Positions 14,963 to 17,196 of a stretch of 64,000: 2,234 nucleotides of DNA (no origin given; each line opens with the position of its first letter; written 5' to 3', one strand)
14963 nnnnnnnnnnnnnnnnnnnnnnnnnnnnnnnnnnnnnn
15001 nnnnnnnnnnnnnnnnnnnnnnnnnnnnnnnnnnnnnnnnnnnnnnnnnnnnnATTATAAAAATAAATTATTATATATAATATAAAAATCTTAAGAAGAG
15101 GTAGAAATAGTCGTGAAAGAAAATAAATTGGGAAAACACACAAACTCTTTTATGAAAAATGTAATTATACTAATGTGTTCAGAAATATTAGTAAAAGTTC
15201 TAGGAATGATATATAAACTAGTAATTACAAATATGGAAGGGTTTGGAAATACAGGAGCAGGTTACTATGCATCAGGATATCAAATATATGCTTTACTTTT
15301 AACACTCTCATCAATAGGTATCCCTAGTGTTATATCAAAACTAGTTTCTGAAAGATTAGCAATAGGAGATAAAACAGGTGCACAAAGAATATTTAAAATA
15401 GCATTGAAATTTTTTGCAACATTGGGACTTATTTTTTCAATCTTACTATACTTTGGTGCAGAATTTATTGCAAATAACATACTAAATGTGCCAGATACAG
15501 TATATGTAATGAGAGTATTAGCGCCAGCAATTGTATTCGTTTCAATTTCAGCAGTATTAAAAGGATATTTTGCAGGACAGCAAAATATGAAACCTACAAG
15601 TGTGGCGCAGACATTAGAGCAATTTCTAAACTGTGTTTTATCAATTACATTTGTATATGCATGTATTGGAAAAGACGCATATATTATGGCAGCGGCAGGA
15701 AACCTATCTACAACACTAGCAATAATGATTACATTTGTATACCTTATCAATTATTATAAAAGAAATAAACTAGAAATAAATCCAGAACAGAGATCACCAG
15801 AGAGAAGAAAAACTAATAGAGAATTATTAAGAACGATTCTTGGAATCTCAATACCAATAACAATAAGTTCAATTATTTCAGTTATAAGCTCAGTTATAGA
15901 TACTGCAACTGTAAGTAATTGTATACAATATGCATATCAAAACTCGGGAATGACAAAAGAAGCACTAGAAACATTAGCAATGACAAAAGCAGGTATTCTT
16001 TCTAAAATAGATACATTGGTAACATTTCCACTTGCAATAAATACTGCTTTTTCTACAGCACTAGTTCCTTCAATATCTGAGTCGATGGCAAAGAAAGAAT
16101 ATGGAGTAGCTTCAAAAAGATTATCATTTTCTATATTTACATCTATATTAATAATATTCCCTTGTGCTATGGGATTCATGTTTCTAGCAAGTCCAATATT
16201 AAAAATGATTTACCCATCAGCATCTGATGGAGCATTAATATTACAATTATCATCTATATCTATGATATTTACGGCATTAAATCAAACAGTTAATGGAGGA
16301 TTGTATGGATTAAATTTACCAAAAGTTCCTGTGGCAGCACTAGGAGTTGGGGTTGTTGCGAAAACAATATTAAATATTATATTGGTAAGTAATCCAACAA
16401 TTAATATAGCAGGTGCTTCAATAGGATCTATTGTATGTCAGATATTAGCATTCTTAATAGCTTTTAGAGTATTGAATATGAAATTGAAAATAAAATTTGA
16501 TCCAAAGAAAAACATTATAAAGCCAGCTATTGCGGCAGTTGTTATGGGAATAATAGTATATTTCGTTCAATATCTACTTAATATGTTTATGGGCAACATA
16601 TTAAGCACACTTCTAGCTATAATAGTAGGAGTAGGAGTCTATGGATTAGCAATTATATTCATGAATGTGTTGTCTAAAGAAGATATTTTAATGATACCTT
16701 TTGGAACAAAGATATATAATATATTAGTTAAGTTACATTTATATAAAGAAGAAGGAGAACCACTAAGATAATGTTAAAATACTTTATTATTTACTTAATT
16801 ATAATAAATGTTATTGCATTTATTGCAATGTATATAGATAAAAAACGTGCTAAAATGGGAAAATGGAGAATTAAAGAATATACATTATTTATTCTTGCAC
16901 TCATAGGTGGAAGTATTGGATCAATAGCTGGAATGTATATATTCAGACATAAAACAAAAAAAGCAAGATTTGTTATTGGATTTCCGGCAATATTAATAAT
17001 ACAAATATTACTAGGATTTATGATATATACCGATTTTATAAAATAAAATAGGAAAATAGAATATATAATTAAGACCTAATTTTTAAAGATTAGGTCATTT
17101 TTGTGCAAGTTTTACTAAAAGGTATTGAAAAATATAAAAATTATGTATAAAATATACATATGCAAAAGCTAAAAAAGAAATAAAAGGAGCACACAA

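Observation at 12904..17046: Uncharacterised module: two tandem paralogous ATP-grasp ligases, a MOP-family flippase and a DUF1294 membrane protein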

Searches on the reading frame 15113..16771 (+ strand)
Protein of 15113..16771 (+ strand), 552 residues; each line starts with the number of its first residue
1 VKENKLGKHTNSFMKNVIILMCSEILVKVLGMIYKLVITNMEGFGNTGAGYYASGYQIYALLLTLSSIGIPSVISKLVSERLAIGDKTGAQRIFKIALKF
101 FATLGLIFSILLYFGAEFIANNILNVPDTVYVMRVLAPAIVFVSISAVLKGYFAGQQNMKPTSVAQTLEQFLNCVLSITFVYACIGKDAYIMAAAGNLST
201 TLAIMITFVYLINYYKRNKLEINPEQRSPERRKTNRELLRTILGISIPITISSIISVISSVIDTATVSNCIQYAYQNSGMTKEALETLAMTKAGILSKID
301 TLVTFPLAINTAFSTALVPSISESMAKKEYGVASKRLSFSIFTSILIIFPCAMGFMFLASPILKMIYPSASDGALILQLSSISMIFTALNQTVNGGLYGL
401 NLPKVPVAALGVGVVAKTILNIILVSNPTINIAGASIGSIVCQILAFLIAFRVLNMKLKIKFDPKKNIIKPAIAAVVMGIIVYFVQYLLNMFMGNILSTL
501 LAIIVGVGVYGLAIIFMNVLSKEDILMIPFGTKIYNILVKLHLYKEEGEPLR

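Call 3: search_protein_families(library=pfam, proteins=[window:15113-16771:+], max_evalue=0.01)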
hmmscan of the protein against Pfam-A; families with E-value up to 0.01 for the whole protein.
window:15113-16771:+ (552 aa): 4 families
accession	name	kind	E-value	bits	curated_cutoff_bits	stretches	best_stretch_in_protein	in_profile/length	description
PF01943.22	Polysacc_synt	-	3e-25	89.6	28.2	1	14-325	2-274/274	Polysaccharide biosynthesis protein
PF03023.19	MurJ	-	8e-21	74.6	27.4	1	129-490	97-437/451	Lipid II flippase MurJ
PF13440.11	Polysacc_synt_3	-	2.7e-09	37.1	23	1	100-368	53-285/293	Polysaccharide biosynthesis protein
PF01554.23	MatE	-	2.9e-07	30.7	24.9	2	23-177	5-159/161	MatE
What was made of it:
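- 15113..16771 (+): 14-helix MOP-superfamily flippase of the SpoVB/MurJ-like kind, 552 aa. Pfam Polysacc_synt 3e-25 and MurJ 8e-21 (call 3).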

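Call 4: search_protein_families(library=ncbifam, proteins=[window:15113-16771:+], max_evalue=0.01)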
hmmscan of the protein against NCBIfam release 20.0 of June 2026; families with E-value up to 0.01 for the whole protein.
window:15113-16771:+ (552 aa): 3 families
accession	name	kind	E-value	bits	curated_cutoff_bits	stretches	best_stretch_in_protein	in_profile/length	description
TIGR02900.1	spore_V_B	equivalog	3e-75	253.8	372.3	1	13-510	1-485/488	stage V sporulation protein B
TIGR00797.1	matE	subfamily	6.6e-21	74.7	147.4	3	134-279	116-253/396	MATE family efflux transporter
TIGR01695.1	murJ_mviN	equivalog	2.5e-18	66.1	235.55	1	13-524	2-503/506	murein biosynthesis integral membrane protein MurJ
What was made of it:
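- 15113..16771 (+): NCBIfam SpoVB 254 bits over the full length but below the 372 cut-off, and murJ_mviN 66 bits below 235 (call 4).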

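Call 20: search_solved_structures(query=window:15113-16771:+, max_evalue=0.01)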
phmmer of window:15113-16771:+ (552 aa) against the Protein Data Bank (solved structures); distinct sequences matched with E-value up to 0.01: 0.

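Call 27: find_homologous_proteins(query=window:15113-16771:+, max_evalue=1e-10)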
Query window:15113-16771:+ (552 aa): 2749 proteins with E <= 1e-10 among 8000 candidates; the best 120 are listed.
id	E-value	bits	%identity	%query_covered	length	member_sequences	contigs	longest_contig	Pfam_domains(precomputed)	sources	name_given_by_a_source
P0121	0.0e+0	1145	99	100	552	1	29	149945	PF01943.23,PF01554.24,PF13440.12,PF03023.20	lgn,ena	-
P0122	0.0e+0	1145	99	100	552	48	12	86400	PF01943.23,PF01554.24,PF13440.12,PF03023.20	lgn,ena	-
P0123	0.0e+0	1139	99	100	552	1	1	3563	PF01943.23,PF01554.24,PF13440.12,PF03023.20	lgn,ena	-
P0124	0.0e+0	1137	99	100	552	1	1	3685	PF01943.23,PF01554.24,PF13440.12,PF03023.20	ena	-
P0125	0.0e+0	1118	97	100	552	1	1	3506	PF01943.23,PF01554.24,PF13440.12,PF03023.20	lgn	-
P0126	0.0e+0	1062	91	100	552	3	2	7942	PF01943.23,PF01554.24,PF13440.12,PF03023.20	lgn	-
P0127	0.0e+0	1057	90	100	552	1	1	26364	PF01943.23,PF01554.24,PF13440.12,PF03023.20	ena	-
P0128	0.0e+0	1027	96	96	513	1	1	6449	PF01943.23,PF01554.24,PF13440.12,PF03023.20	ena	-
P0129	3.5e-285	965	82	100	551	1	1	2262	PF01943.23,PF01554.24,PF13440.12,PF03023.20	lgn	-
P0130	7.0e-284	960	81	99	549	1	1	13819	PF01943.23,PF01554.24,PF13440.12,PF03023.20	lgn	-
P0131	5.7e-278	941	81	99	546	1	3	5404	PF01943.23,PF01554.24,PF13440.12,PF03023.20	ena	-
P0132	7.2e-277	937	81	99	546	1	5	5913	PF01943.23,PF01554.24,PF13440.12,PF03023.20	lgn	-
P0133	6.2e-273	924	79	100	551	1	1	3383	PF01943.23,PF01554.24,PF13440.12,PF03023.20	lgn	-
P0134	7.5e-273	924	79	99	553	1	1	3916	PF01943.23,PF01554.24,PF13440.12,PF03023.20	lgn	-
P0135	8.8e-272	920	79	99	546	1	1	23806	PF01943.23,PF01554.24,PF13440.12,PF03023.20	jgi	-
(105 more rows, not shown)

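Call 57: predict_structure(alignment_id=A3)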
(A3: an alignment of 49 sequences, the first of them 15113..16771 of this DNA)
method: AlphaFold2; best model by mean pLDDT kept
length: 552 residues; sequences in the alignment: 49
mean_pLDDT: 78.4   pTM: 0.78
mean pLDDT of the five models: 78.4, 73.8, 71.4, 65.6, 63.1
residues with pLDDT >= 90: 58; 70-90: 382; 50-70: 89; < 50: 23
segments of 3 or more residues with pLDDT < 50: 1-10, 45-49, 546-552
pLDDT, mean of each block of 10 residues (from residue 1): 33 75 81 69 52 54 66 88 85 90 88 82 68 80 88 86 85 80 72 76 87 87 70 79 81 71 70 76 73 74 81 83 85 84 88 90 75 83 91 87 88 89 83 86 93 87 79 89 88 77 87 80 64 66 50 35
secondary structure, 60 per line:
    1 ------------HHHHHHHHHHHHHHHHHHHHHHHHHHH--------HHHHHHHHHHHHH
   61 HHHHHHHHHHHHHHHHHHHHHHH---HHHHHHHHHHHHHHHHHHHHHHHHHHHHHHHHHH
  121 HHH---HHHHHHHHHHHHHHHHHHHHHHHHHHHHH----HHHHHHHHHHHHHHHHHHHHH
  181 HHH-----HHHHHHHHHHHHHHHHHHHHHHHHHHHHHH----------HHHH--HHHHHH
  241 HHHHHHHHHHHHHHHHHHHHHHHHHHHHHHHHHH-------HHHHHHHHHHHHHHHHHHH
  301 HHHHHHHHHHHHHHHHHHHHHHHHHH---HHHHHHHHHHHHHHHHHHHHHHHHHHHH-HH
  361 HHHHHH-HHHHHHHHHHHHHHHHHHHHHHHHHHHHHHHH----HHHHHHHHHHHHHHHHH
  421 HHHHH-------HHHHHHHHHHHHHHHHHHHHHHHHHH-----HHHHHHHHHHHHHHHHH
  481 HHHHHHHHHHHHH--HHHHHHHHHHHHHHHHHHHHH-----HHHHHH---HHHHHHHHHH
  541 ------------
elements in order: H13-39 H48-83 H87-123 H127-155 H160-183 H189-218 H229-232 H235-274 H282-326 H330-357 H359-366 H368-399 H404-425 H433-458 H464-493 H496-516 H522-527 H531-540
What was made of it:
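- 15113..16771 (+): The AF2 model has 14 long helices (call 57).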

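Call 59: fold_search(model_id=the predicted structure, library=pdb)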
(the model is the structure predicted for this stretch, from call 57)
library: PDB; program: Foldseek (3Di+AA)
matches with E <= 10: 349; with E <= 0.001: 61
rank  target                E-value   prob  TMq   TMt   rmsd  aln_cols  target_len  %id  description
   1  9ukv_A                2.2e-12  1.00  0.74  0.80   4.7       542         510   16  JM Complex - E. coli MurJ, Levivirus M lysis protein LysM (SglM) (released 2025-09-10)
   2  6gwh                  1.8e-11  1.00  0.66  0.81   4.0       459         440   16  Outward-facing conformation of a multidrug resistance MATE family transporter of the MOP superfamily. (released 2019-06-05)
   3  9nu4_A                2.1e-11  1.00  0.73  0.68   4.4       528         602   16  Structure of MurJ in complex with single gene lysis protein from phage M (released 2026-02-11)
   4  9nu5_A                2.6e-11  1.00  0.72  0.79   4.6       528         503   16  Structure of MurJ in complex with single gene lysis protein from phage PP7 (released 2026-02-11)
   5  6nc9                  3.9e-11  1.00  0.70  0.80   4.5       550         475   16  Lipid II flippase MurJ, outward-facing conformation (released 2019-04-17)
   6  9nu8_A                5.5e-11  1.00  0.72  0.77   4.5       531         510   16  Structure of MurJ in complex with single gene lysis protein from phage Changjiang3 (released 2026-02-11)
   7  3wbn_A                1.4e-10  1.00  0.66  0.80   3.8       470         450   16  Crystal structure of MATE in complex with MaL6 (released 2013-06-12)
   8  3vvr_A                1.4e-10  1.00  0.65  0.80   4.0       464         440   14  Crystal structure of MATE in complex with MaD5 (released 2013-04-03)
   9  6hfb_D                2.1e-10  1.00  0.66  0.79   3.9       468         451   15  Outward-facing conformation of a multidrug resistance MATE family transporter of the MOP superfamily. (released 2019-06-12)
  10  3vvs_A                2.7e-10  1.00  0.65  0.80   4.1       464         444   15  Crystal structure of MATE in complex with MaD3S (released 2013-04-03)
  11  7wax                  5.7e-10  1.00  0.70  0.75   5.4       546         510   16  MurJ inward occluded form (released 2022-06-01)
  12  6hfb_C                6.0e-10  1.00  0.67  0.81   3.9       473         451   16  Outward-facing conformation of a multidrug resistance MATE family transporter of the MOP superfamily. (released 2019-06-12)
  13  4mlb_C                6.9e-10  1.00  0.66  0.79   3.9       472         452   16  Reverse polarity of binding pocket suggests different function of a MOP superfamily transporter from Pyrococcus furios (released 2013-09-25)
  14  4mlb_B                7.2e-10  1.00  0.62  0.74   4.9       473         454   16  Reverse polarity of binding pocket suggests different function of a MOP superfamily transporter from Pyrococcus furios (released 2013-09-25)
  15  6hfb_B                9.4e-10  1.00  0.67  0.80   3.8       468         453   15  Outward-facing conformation of a multidrug resistance MATE family transporter of the MOP superfamily. (released 2019-06-12)
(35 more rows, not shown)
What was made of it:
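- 15113..16771 (+): Best Foldseek matches are MurJ over 528-550 columns, TMq 0.70-0.74, against about 460 columns for MATE/WzxE (call 59).
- On MurJ lipid II flippase: MurJ structures align over 528-550 columns at TMq 0.70-0.74, against about 460 columns for MATE and WzxE (call 59).
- Closest known: MurJ. Same: It belongs to the MOP superfamily, has the 14-helix architecture and gives full-length structural matches (call 59).
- The flippase has the 14-helix MurJ architecture rather than the 12-helix WzxE one (call 59).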

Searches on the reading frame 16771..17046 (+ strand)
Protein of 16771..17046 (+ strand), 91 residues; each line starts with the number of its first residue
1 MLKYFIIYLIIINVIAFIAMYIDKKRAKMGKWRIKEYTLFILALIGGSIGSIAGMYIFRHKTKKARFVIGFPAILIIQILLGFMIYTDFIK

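Call 3: search_protein_families(library=pfam, proteins=[window:16771-17046:+], max_evalue=0.01)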
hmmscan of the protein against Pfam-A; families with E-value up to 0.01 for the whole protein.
window:16771-17046:+ (91 aa): 1 family
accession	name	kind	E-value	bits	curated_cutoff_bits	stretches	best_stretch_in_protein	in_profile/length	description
PF06961.18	DUF1294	-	6.6e-26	90.8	25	1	13-67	1-55/55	Protein of unknown function (DUF1294)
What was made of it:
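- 16771..17046 (+): DUF1294 small membrane protein of 91 aa with 3 hydrophobic segments, translationally coupled to the flippase. PF06961 E 6.6e-26 (call 3).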

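Call 4: search_protein_families(library=ncbifam, proteins=[window:16771-17046:+], max_evalue=0.01)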
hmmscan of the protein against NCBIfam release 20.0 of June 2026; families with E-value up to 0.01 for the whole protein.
window:16771-17046:+ (91 aa): 0 families
